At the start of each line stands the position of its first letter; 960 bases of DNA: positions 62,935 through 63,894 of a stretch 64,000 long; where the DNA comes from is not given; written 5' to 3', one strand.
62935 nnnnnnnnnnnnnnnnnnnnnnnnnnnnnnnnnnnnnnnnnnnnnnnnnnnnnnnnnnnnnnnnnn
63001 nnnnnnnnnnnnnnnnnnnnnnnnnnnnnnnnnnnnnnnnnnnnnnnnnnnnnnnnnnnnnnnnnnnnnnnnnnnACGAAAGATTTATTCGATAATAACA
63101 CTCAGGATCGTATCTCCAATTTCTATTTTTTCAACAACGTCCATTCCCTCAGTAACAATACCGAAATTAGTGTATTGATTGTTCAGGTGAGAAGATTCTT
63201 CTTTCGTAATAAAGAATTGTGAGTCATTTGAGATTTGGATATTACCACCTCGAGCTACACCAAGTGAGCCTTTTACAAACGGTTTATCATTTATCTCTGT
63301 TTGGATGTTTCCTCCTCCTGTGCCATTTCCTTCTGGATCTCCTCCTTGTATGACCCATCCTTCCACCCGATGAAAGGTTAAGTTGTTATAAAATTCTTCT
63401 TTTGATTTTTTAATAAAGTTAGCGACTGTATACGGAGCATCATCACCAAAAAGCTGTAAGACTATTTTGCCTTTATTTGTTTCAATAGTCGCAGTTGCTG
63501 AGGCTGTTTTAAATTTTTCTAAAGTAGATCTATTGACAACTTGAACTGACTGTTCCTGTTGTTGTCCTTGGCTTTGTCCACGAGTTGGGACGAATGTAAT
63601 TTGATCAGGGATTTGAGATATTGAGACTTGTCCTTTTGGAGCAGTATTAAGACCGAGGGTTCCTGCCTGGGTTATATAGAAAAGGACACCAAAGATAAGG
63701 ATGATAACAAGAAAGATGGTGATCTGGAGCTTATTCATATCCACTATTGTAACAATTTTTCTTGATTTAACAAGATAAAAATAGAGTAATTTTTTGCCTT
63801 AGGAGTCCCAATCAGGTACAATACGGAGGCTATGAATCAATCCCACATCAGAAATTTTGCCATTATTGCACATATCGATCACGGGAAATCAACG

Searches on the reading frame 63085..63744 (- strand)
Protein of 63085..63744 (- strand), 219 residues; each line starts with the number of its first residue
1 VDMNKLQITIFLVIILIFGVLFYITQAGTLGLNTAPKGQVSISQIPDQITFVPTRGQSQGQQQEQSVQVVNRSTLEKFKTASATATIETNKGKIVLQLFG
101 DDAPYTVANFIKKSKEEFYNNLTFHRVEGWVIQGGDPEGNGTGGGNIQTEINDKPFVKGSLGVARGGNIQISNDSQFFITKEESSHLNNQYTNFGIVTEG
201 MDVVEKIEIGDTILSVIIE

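Call 9: search_protein_families(library=pfam, proteins=[window:63085-63744:-], max_evalue=0.00001)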
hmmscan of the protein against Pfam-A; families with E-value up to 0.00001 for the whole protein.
window:63085-63744:- (219 aa): 1 family
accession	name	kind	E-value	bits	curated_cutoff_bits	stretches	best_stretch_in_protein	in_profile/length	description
PF00160.26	Pro_isomerase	-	2.6e-37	129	21.7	1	85-212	2-142/159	Cyclophilin type peptidyl-prolyl cis-trans isomerase/CLD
